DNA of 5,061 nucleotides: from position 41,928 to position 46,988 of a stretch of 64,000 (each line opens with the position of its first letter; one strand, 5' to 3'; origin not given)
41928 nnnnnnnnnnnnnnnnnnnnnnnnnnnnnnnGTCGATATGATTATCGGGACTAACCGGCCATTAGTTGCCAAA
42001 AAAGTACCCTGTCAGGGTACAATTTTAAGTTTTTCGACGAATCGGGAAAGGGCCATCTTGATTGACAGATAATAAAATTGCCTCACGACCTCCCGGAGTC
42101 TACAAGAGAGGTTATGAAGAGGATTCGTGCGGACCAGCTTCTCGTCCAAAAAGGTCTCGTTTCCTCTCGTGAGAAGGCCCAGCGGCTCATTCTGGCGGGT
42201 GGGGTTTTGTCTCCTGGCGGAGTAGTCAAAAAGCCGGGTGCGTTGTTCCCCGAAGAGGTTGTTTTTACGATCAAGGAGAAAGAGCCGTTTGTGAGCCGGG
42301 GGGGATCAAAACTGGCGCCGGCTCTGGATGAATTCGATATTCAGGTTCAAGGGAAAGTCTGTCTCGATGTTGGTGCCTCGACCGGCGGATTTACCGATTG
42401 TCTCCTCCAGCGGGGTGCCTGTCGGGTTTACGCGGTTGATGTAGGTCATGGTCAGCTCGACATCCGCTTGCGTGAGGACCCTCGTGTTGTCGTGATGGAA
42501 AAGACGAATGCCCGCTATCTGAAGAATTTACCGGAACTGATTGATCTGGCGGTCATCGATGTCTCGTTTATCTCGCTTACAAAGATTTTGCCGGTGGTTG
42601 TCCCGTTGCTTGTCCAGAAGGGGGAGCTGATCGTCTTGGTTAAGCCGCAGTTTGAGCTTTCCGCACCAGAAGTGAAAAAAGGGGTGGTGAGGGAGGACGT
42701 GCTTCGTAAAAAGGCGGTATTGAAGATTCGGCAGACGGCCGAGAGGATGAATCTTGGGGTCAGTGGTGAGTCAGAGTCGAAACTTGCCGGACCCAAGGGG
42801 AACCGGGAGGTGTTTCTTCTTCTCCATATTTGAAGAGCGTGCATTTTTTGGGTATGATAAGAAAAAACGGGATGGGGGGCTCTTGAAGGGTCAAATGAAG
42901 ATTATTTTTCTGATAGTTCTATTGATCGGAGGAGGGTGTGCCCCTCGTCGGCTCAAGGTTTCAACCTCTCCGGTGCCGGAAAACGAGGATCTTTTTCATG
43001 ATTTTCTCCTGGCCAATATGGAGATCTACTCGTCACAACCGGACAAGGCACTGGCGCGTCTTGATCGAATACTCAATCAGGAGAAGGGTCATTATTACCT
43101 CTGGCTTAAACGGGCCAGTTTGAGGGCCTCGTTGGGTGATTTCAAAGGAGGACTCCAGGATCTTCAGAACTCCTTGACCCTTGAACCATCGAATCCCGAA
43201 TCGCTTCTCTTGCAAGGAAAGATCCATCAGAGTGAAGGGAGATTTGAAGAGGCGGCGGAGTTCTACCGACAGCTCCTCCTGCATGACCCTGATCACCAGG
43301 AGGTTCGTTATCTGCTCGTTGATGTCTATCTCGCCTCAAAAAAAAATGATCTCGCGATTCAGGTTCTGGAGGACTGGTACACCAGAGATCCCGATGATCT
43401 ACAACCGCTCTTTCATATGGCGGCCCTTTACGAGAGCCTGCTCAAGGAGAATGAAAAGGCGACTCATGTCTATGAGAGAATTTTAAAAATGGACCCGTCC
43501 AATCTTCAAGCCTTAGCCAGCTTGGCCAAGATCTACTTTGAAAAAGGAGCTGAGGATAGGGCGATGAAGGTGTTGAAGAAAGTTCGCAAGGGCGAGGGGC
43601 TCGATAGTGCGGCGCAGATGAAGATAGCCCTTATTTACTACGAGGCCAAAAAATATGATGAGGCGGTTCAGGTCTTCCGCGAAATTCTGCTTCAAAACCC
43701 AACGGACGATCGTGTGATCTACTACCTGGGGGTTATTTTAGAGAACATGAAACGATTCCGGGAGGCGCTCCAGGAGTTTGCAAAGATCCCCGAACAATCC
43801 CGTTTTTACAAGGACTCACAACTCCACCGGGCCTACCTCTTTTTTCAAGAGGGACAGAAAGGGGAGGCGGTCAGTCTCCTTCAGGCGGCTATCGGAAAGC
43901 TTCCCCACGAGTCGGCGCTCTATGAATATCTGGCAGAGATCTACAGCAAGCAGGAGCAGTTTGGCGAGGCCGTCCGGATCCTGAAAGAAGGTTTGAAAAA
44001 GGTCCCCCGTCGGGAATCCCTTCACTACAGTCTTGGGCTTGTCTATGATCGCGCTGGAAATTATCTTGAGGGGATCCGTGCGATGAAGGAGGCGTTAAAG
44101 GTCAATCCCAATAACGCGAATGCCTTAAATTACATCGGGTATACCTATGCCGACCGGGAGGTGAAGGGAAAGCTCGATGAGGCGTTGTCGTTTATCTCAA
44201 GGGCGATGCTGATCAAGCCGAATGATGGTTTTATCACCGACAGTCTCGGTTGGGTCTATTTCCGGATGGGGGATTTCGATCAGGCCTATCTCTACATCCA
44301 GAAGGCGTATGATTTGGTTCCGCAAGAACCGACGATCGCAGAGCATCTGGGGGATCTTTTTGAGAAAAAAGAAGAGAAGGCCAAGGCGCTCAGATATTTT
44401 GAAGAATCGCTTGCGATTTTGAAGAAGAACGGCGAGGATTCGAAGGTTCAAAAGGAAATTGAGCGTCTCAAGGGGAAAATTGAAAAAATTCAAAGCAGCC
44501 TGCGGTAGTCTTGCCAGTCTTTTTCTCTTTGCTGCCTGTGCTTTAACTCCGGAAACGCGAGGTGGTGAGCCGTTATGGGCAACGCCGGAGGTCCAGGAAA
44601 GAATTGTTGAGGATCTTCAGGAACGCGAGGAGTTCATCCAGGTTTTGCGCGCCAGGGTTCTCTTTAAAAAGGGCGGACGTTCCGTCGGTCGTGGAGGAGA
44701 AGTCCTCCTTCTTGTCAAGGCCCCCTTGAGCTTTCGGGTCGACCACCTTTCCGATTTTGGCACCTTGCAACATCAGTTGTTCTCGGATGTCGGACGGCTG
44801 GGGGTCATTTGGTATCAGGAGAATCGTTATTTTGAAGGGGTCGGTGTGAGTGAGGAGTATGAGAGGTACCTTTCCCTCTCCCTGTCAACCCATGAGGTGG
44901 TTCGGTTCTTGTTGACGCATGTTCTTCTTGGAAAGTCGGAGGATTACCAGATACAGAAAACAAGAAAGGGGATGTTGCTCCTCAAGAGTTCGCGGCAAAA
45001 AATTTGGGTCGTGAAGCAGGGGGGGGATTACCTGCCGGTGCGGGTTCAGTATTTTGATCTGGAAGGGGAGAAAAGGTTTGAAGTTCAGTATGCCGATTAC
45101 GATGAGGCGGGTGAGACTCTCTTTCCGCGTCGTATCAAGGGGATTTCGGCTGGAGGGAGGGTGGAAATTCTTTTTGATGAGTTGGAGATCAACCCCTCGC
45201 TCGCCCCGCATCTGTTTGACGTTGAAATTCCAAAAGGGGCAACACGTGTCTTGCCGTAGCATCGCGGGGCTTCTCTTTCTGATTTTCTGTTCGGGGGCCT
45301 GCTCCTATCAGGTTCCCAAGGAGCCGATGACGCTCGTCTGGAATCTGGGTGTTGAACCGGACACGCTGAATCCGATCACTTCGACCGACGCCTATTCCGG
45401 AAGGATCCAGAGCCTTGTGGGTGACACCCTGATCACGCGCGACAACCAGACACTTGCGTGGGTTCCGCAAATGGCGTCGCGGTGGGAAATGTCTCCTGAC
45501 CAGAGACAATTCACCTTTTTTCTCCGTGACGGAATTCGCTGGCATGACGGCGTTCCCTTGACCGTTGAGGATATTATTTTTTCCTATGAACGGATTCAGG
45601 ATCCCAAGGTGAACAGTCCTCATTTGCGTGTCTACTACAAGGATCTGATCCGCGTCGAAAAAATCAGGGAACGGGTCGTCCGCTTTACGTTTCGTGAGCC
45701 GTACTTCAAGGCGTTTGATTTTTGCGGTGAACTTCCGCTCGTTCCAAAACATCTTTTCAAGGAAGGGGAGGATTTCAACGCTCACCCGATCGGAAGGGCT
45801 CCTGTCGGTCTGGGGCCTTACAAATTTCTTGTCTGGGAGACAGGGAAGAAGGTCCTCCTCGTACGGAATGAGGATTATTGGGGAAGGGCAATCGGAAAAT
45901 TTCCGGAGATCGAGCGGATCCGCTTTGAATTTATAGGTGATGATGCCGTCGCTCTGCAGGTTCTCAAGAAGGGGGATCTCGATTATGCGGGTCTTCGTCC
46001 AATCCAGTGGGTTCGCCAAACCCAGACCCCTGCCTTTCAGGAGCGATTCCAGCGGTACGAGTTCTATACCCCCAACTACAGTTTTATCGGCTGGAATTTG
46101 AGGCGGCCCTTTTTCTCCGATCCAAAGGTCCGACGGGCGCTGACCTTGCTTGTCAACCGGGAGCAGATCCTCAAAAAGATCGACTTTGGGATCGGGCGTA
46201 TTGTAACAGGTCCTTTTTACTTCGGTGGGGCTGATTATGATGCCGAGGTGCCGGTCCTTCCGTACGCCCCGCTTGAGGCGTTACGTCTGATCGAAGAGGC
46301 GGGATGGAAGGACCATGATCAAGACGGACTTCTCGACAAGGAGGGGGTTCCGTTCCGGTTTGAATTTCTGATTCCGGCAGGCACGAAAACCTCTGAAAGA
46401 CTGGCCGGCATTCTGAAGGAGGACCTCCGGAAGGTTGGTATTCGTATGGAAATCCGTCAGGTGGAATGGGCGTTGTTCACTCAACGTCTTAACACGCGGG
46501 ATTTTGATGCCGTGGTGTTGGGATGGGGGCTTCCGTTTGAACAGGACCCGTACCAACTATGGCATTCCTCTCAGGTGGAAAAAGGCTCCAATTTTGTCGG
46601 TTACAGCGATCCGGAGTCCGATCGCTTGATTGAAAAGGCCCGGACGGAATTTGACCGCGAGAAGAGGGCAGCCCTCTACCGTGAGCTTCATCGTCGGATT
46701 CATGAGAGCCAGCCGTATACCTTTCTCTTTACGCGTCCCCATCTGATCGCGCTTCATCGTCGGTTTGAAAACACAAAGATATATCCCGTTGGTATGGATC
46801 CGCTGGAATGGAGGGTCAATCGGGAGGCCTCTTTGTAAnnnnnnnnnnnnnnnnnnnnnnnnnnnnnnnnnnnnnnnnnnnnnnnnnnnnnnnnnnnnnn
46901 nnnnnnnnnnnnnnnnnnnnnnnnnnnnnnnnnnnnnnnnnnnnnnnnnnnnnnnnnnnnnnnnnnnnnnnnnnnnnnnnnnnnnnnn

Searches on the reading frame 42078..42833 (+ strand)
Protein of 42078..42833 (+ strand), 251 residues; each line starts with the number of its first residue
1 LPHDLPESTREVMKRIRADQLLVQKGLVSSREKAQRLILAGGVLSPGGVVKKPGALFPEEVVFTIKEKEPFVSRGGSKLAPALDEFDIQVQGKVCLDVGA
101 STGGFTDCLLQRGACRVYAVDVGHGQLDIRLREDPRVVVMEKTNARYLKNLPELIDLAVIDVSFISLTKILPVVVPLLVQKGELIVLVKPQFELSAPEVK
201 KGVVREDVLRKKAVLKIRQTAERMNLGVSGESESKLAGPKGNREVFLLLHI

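Call 99: search_protein_families(library=pfam, proteins=[window:42078-42833:+], max_evalue=0.000001)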
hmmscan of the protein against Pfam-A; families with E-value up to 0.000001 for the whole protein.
window:42078-42833:+ (251 aa): 2 families
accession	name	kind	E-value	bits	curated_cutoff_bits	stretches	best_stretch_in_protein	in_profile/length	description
PF01728.25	FtsJ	-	2e-38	132.6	24.1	1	71-248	1-178/181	FtsJ-like methyltransferase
PF01479.30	S4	-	1e-07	32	22.8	1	17-54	2-39/48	S4 domain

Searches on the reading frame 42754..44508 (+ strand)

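Call 99: search_protein_families(library=pfam, proteins=[window:42754-44508:+], max_evalue=0.000001)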
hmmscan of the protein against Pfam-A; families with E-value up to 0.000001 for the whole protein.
window:42754-44508:+ (584 aa): 29 families (the best 25 are shown)
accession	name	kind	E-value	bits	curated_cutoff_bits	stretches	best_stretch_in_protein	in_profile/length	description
PF14559.12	TPR_19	-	6.2e-48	161.4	25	3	160-215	3-58/68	Tetratricopeptide repeat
PF07719.23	TPR_2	-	4.4e-43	142.3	27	0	423-454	3-34/34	Tetratricopeptide repeat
PF13432.12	TPR_16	-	8.4e-43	144.8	32.7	1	152-215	1-64/65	Tetratricopeptide repeat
PF13428.12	TPR_14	-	4.2e-40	132.5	23.5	0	148-190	1-43/44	Tetratricopeptide repeat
PF00515.34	TPR_1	-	1.3e-32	110.7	27.8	0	287-318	3-34/34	Tetratricopeptide repeat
PF13181.12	TPR_8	-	3.3e-32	108.3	25.7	0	149-181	2-34/34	Tetratricopeptide repeat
PF12895.13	ANAPC3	-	2.7e-29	101.7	27.2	1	234-310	6-81/82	Anaphase-promoting complex, cyclosome, subunit 3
PF13431.12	TPR_17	-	2.8e-28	96.2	24.4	0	444-478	2-33/34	Tetratricopeptide repeat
PF13174.12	TPR_6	-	1e-24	85.9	26.3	0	287-317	2-32/33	Tetratricopeptide repeat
PF13414.12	TPR_11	-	3.3e-23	81.5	26.8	0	293-331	2-40/42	TPR repeat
PF13371.12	TPR_9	-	1.1e-22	80.2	35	0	94-150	9-65/73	Tetratricopeptide repeat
PF13176.12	TPR_7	-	3.1e-22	77.1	27.9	0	150-181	1-34/36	Tetratricopeptide repeat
PF13424.12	TPR_12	-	1.2e-21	77.1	30.1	0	501-558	12-77/77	Tetratricopeptide repeat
PF23914.1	TPR_CcmH_CycH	-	1.5e-21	77.3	42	0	172-278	40-148/158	Cytochrome c-type biogenesis protein H TPR domain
PF13429.12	TPR_15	-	3e-18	66.7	26.2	2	287-549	10-271/280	Tetratricopeptide repeat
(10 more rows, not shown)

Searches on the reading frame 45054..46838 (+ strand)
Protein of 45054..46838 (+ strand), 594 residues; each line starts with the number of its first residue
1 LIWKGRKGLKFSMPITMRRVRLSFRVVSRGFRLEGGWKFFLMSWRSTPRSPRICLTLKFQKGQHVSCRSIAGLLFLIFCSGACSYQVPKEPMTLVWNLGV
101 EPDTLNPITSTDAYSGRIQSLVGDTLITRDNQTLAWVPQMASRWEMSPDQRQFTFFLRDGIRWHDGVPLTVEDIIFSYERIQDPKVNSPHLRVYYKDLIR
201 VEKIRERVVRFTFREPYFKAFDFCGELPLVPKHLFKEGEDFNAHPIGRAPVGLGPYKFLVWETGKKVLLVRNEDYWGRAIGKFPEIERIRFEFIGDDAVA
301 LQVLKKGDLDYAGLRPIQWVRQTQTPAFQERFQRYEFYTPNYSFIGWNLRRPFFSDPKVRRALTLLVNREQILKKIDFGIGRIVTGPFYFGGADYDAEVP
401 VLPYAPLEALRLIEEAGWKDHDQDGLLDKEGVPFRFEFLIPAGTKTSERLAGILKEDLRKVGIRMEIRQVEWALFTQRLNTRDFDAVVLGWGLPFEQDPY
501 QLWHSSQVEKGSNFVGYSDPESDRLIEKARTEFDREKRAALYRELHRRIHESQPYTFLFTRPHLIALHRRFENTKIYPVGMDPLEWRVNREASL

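Call 99: search_protein_families(library=pfam, proteins=[window:45054-46838:+], max_evalue=0.000001)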
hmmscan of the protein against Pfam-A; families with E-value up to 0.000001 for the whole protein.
window:45054-46838:+ (594 aa): 1 family
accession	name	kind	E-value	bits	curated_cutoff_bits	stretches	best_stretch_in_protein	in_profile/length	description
PF00496.27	SBP_bac_5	-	9.7e-85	285.3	32.4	1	136-506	2-361/368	Bacterial extracellular solute-binding proteins, family 5 Middle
